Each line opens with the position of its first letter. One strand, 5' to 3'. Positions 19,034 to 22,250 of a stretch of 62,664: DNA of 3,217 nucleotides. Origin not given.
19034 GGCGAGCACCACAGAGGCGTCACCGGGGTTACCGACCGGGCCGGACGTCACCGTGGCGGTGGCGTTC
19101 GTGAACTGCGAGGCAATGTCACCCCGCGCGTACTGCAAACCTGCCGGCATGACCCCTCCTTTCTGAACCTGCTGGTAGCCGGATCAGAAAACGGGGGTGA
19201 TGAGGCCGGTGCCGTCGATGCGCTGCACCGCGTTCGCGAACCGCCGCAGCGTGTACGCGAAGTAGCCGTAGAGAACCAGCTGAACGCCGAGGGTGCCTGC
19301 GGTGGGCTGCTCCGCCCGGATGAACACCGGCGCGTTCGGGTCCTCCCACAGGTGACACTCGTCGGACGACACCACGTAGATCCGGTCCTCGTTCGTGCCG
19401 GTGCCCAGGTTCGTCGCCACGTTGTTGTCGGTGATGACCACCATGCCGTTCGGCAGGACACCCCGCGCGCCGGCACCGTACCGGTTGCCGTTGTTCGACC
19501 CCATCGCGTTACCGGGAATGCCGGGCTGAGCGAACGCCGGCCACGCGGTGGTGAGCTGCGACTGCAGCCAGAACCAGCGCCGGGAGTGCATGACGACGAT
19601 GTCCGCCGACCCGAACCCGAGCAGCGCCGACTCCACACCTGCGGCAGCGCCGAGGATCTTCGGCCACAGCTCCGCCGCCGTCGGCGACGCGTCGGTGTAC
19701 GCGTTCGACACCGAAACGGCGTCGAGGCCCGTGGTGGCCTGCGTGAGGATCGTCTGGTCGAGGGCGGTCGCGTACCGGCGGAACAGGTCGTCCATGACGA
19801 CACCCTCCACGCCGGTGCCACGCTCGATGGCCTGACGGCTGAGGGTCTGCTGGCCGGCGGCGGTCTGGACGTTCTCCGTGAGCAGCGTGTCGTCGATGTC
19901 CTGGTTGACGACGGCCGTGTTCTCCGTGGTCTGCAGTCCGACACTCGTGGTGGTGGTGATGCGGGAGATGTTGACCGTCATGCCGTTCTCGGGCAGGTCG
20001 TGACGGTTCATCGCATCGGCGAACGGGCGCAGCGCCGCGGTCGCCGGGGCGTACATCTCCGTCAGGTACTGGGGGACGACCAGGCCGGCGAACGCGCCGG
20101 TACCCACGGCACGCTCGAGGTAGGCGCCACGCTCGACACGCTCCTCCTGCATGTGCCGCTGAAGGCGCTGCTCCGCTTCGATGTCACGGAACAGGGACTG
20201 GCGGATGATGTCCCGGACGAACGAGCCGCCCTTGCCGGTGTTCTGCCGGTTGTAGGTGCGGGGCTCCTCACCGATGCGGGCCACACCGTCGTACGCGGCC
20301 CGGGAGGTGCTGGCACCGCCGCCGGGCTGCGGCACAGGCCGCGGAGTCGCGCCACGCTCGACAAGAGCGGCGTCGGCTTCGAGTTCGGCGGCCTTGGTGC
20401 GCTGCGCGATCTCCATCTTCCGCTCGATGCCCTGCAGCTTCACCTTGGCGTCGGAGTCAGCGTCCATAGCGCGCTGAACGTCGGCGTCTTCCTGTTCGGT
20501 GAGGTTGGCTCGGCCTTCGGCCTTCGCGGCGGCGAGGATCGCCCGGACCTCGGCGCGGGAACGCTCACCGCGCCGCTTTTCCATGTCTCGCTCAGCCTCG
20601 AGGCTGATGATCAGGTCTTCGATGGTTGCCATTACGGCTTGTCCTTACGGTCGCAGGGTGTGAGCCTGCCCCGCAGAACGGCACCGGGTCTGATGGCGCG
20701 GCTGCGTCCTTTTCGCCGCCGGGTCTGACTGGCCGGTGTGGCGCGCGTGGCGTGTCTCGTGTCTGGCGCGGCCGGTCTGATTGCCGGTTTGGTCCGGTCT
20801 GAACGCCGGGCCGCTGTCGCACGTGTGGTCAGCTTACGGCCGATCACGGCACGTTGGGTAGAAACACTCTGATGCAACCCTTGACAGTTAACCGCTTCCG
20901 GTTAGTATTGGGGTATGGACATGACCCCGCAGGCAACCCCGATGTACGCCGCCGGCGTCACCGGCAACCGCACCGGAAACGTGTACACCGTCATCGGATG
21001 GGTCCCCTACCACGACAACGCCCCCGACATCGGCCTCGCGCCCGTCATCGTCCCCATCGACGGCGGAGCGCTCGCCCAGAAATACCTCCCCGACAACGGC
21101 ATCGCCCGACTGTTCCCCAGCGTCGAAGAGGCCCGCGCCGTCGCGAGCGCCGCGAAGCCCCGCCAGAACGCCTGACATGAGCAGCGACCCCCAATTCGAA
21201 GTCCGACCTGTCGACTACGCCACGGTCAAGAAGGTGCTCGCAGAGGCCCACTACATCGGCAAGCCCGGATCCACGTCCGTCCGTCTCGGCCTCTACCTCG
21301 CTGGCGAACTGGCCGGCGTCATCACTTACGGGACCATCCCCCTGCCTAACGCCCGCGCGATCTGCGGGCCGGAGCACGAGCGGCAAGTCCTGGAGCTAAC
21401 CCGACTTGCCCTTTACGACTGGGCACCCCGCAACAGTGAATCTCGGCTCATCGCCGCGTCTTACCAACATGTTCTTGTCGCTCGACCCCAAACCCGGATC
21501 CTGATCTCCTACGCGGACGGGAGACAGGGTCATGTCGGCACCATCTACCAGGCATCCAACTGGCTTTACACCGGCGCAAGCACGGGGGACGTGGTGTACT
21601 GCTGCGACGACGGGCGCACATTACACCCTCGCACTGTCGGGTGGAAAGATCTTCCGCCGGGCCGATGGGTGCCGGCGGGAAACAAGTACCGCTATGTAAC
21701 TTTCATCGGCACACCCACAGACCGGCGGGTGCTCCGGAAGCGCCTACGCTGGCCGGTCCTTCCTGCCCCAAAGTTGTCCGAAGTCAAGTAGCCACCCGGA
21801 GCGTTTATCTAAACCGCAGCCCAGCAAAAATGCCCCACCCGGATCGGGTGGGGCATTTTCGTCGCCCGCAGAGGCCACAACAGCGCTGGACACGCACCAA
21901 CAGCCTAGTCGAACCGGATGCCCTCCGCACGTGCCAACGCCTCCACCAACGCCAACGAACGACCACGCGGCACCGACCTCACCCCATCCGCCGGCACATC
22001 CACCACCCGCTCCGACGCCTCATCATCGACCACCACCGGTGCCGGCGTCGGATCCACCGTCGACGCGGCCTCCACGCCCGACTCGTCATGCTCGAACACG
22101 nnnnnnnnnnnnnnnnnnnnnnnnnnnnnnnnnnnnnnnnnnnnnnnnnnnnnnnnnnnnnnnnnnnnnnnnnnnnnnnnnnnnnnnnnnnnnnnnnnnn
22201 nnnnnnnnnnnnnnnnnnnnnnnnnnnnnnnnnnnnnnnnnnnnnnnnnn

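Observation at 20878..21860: Operator-controlled, leaderless Mom-like cassette inserted antisense inside the head-gene operon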

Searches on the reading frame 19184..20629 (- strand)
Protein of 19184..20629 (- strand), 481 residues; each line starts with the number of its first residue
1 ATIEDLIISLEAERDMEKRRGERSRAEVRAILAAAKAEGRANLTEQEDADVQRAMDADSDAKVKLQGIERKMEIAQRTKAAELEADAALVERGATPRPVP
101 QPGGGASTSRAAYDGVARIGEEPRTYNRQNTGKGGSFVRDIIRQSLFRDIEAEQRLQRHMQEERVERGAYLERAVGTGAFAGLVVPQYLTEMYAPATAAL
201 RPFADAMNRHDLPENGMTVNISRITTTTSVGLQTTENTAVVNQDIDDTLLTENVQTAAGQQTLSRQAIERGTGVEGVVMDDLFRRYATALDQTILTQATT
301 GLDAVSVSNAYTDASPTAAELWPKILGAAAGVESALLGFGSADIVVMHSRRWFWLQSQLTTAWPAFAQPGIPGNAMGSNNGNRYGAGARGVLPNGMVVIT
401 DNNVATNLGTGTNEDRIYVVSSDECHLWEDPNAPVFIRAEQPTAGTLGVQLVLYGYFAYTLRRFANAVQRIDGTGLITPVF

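Call 14: search_protein_families(library=pfam, proteins=[window:19184-20629:-], max_evalue=0.01)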
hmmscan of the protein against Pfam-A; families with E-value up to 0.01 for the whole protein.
window:19184-20629:- (481 aa): 0 families

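Call 19: search_dna_similar(query=window:19184-20629:-, collection=phages, mode=protein, max_rows=25)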
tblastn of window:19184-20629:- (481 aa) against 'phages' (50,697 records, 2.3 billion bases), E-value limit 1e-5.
Records with a match: 61; places in all: 61; records where one place covers at least 80% of the query: 57.
Best place of each record, by identity: <60% 61.
By first word of the organism name: Mycobacterium 61.
By host as written in the record: Mycobacterium smegmatis mc2 155 45; Mycobacterium smegmatis mc#155 8; Mycobacterium smegmatis mc2155 1; - 1; Mycobacterium smegmatis mc(2)155 1; Mycolicibacterium septicum 1; Mycobacterium 1; Mycobacterium sp. 1; and 2 more.
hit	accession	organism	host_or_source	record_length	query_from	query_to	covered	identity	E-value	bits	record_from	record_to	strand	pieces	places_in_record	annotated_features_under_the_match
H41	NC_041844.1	Mycobacterium phage Optimus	Mycobacterium smegmatis mc2 155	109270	25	481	95%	29.9%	1e-35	147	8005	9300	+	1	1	11: major head protein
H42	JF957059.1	Mycobacterium phage Optimus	Mycobacterium smegmatis mc2 155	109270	25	481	95%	29.9%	1e-35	147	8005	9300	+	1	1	11: major capsid protein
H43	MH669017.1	Mycobacterium phage Zelink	Mycobacterium smegmatis mc2 155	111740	25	481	95%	29.9%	1e-35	147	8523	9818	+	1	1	14: major capsid protein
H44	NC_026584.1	Mycobacterium phage Minerva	Mycobacterium smegmatis mc2 155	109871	25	481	95%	29.9%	1e-35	147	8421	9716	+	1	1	13: major head protein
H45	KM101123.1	Mycobacterium phage Minerva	Mycobacterium smegmatis mc2 155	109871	25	481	95%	29.9%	1e-35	147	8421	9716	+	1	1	13: major capsid protein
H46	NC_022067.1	Mycobacterium phage Wanda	Mycobacterium smegmatis mc2 155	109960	25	481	95%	29.9%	1e-35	147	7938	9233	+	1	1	14: major head protein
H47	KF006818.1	Mycobacterium phage Wanda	Mycobacterium smegmatis mc2 155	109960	25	481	95%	29.9%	1e-35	147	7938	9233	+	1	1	14: major capsid protein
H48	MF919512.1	Mycobacterium phage Klein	Mycobacterium smegmatis mc2 155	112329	25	481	95%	29.9%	1e-35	147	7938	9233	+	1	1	major capsid protein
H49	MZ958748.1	Mycobacterium phage JuicyJay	Mycobacterium smegmatis mc#155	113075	25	481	95%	29.9%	1e-35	147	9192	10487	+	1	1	15: major capsid protein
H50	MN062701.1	Mycobacterium phage Dallas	Mycobacterium smegmatis mc2 155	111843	25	481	95%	29.9%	1e-35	147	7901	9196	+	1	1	13: major capsid protein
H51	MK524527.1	Mycobacterium phage ThreeRngTarjay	Mycobacterium smegmatis mc2 155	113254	25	481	95%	29.7%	4e-35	145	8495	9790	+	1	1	13: major capsid protein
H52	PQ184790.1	Mycobacterium phage Dove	Mycobacterium smegmatis mc2 155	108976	25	481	95%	29.6%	5e-35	145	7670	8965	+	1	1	11: major capsid protein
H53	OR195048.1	Mycobacterium phage Bombitas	Mycobacterium smegmatis mc2 155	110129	25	481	95%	29.6%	5e-35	145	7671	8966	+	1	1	11: major capsid protein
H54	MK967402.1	Mycobacterium phage NihilNomen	Mycobacterium smegmatis mc2155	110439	25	481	95%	29.6%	5e-35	145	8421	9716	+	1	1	13: major capsid protein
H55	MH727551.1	Mycobacterium phage Kalah2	Mycobacterium smegmatis mc2 155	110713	25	481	95%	29.6%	5e-35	145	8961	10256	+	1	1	14: major capsid protein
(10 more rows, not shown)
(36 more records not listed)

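Call 25: find_related_loci(query=window:19184-20629:-, collection=viral_contigs, flank=6000)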
Query window:19184-20629:- (481 aa) in viral_contigs; peptide patterns used: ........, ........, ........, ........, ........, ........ (x = any residue, [..] = any of these).
121 stretches matched a pattern; 112 encode a relative of the query (tblastn E <= 1e-3); the best 80 are kept; 80 distinct loci.
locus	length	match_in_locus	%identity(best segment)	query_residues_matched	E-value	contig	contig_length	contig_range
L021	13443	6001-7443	68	1-481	0e+0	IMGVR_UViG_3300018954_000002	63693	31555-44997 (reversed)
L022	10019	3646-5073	67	3-481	0e+0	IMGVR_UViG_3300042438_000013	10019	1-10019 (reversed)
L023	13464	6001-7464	68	1-481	0e+0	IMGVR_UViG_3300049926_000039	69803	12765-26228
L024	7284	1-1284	72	60-481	0e+0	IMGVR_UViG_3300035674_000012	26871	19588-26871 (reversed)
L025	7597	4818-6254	65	3-481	0e+0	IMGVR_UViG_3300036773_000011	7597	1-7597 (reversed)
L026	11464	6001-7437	66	1-481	0e+0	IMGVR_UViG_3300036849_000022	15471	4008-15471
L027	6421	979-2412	65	3-481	0e+0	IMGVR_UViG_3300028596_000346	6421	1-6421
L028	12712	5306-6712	63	2-481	0e+0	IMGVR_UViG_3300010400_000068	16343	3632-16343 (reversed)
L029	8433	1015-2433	63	2-481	0e+0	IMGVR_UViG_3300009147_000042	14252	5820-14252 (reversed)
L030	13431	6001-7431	60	2-481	0e+0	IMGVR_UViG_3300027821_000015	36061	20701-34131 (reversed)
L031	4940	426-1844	61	2-481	0e+0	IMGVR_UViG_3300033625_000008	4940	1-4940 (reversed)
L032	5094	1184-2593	60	3-481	0e+0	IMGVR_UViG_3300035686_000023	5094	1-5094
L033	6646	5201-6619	61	2-481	0e+0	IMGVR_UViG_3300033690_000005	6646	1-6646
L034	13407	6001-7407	61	2-481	0e+0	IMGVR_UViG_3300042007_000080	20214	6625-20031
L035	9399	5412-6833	62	3-481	0e+0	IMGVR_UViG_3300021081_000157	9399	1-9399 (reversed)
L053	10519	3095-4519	59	2-481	1e-178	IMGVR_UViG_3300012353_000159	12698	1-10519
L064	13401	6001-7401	55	2-481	8e-177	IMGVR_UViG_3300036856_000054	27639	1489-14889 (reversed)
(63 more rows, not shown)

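Call 28: search_protein_families(library=pfam, proteins=[L023:4103-5782:+, L021:4001-5794:+, L026:3810-5804:+], max_evalue=0.01)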
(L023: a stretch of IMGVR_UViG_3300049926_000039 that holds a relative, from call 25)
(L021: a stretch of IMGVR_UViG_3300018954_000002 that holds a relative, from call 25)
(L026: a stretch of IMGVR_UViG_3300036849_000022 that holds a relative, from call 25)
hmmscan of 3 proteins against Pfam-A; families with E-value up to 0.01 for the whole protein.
L023:4103-5782:+ (560 aa): 4 families
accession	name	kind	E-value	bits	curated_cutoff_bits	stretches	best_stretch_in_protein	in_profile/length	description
PF00574.28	CLP_protease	-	1.6e-27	97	20.2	1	347-481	45-181/182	Clp protease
PF04586.22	Peptidase_S78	-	4.2e-17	63.2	21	1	65-214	13-157/165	Caudovirus prohead serine protease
PF25145.1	NfeD1b_N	-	3.9e-06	27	40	1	350-424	33-106/189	NfeD1b, N-terminal domain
PF01972.22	SDH_protease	-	0.0013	18.3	31.3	1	351-403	94-146/286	ClpP-like SDH-type serine proteinase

L021:4001-5794:+ (598 aa): 4 families
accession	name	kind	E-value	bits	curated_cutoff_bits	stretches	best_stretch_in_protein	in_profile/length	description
PF00574.28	CLP_protease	-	1.6e-24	87.2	20.2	1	335-495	17-180/182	Clp protease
PF04586.22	Peptidase_S78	-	1.3e-12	48.6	21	1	73-222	17-157/165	Caudovirus prohead serine protease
PF25145.1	NfeD1b_N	-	1e-09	38.7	40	1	353-439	22-106/189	NfeD1b, N-terminal domain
PF01972.22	SDH_protease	-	1.2e-06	28.3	31.3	1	366-419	94-147/286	ClpP-like SDH-type serine proteinase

L026:3810-5804:+ (665 aa): 3 families
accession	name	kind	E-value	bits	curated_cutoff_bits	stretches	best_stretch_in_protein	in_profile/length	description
PF00574.28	CLP_protease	-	4e-23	82.7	20.2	1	431-564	44-179/182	Clp protease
PF04586.22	Peptidase_S78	-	7.2e-20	72.2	21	1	136-284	11-155/165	Caudovirus prohead serine protease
PF25145.1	NfeD1b_N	-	0.00013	22.1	40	1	431-512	29-107/189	NfeD1b, N-terminal domain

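Call 98: search_protein_families(library=pfam, proteins=[L064:5469-6026:-, L053:2118-2786:+], max_evalue=0.01)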
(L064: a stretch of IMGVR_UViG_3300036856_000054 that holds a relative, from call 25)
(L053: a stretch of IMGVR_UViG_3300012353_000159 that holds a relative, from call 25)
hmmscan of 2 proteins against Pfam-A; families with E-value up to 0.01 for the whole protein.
L064:5469-6026:- (186 aa): 0 families

L053:2118-2786:+ (223 aa): 0 families

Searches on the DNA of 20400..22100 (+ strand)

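Call 6: search_dna_similar(query=window:20600-21950:+, collection=phages, mode=near, max_rows=30)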
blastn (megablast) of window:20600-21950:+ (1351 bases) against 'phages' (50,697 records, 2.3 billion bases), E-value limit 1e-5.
No match.

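Call 83: search_rna_families(source=window, start=20400, end=22100, threshold=evalue, max_evalue=1)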
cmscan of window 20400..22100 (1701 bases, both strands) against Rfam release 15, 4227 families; matches with E-value up to 1: 1.
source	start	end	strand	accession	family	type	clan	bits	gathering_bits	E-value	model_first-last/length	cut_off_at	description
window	21819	21881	-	RF02067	STnc310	Gene; sRNA;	-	20.9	40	0.59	1-61/61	no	Salmonella enterica sRNA STnc310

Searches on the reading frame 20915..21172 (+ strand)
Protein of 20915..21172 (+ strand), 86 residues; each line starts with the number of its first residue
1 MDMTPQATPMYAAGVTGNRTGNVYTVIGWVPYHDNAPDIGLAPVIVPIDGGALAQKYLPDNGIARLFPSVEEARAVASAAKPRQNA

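Call 3: search_protein_families(library=pfam, proteins=[window:20915-21172:+], max_evalue=1)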
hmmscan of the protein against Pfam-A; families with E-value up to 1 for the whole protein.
window:20915-21172:+ (86 aa): 0 families

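Call 4: search_protein_families(library=ncbifam, proteins=[window:20915-21172:+], max_evalue=1)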
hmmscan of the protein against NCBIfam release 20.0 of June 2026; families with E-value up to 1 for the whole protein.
window:20915-21172:+ (86 aa): 0 families

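Call 5: search_protein_families(library=phrogs, proteins=[window:20915-21172:+], max_evalue=1)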
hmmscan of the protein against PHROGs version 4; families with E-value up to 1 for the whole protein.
window:20915-21172:+ (86 aa): 0 families

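Call 33: find_homologous_proteins(query=window:20915-21172:+, max_evalue=0.001)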
Query window:20915-21172:+ (86 aa): 1 proteins with E <= 0.001 among 2 candidates.
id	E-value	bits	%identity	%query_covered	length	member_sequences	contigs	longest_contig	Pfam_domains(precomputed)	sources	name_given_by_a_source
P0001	1.6e-50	187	100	100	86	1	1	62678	-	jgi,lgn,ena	jgi:hypothetical protein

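Call 60: search_protein_representatives(protein=window:20915-21172:+)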
Query: 86 residues. Proteins with E-value up to 0.001 (for the whole library): 4; up to 1e-10: 3; up to 1e-30: 1. The best 4 are listed.
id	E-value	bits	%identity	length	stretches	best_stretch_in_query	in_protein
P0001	5.1e-51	186.5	100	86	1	1-86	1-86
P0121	2.2e-18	82.4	52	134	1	1-79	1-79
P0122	1.2e-16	76.9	47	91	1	4-80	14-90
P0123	6.1e-04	36.3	41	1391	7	11-51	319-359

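Call 64: find_encoding_contigs(protein=P0121, flank=5000, max_places=3)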
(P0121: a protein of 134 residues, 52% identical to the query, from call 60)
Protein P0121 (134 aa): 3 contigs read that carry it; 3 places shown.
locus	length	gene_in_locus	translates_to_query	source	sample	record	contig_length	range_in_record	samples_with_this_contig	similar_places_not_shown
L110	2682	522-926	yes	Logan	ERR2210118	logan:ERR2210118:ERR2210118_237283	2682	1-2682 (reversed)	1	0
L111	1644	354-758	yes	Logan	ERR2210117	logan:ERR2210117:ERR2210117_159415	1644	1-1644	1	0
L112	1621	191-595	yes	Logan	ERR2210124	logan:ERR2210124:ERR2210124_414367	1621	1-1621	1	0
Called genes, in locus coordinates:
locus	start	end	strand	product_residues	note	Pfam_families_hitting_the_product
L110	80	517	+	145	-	-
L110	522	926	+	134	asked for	-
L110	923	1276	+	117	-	-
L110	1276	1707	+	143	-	-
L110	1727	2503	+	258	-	-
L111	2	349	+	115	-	?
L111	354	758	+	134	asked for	-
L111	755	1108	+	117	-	-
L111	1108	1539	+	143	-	-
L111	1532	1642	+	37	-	?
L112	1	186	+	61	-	?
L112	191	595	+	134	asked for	-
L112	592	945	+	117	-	-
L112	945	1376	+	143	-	-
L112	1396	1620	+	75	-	?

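Call 65: find_encoding_contigs(protein=P0122, flank=5000, max_places=3)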
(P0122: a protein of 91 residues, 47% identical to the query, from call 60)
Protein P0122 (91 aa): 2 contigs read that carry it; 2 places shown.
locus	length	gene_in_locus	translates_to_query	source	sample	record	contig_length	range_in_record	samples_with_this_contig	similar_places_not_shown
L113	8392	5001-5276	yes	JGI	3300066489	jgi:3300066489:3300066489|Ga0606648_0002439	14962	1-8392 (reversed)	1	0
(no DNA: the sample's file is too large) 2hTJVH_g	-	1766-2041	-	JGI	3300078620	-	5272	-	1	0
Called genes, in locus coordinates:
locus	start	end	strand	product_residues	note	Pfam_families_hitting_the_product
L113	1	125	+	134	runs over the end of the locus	-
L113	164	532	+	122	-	-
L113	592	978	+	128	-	-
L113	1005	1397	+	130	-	-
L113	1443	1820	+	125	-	-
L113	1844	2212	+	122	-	-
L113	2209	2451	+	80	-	-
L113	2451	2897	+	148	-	-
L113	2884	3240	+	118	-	-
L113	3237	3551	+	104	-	-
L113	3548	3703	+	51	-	-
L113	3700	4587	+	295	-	-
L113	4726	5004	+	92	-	-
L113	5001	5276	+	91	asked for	-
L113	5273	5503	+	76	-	-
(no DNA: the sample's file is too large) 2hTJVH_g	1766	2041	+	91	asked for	-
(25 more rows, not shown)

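Call 88: predict_structure(alignment_id=A5)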
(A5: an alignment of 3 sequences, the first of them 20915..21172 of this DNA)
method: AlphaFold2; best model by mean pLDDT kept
length: 86 residues; sequences in the alignment: 3
mean_pLDDT: 42.8   pTM: 0.31
mean pLDDT of the five models: 42.8, 41.0, 40.6, 37.7, 36.6
residues with pLDDT >= 90: 0; 70-90: 0; 50-70: 13; < 50: 73
segments of 3 or more residues with pLDDT < 50: 1-65, 79-86
pLDDT, mean of each block of 10 residues (from residue 1): 37 45 45 39 42 38 47 54 37
secondary structure, 60 per line:
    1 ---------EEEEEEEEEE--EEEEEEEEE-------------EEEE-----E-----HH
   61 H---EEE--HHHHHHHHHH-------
elements in order: E10-19 E22-30 E44-47 E65-67 H70-79
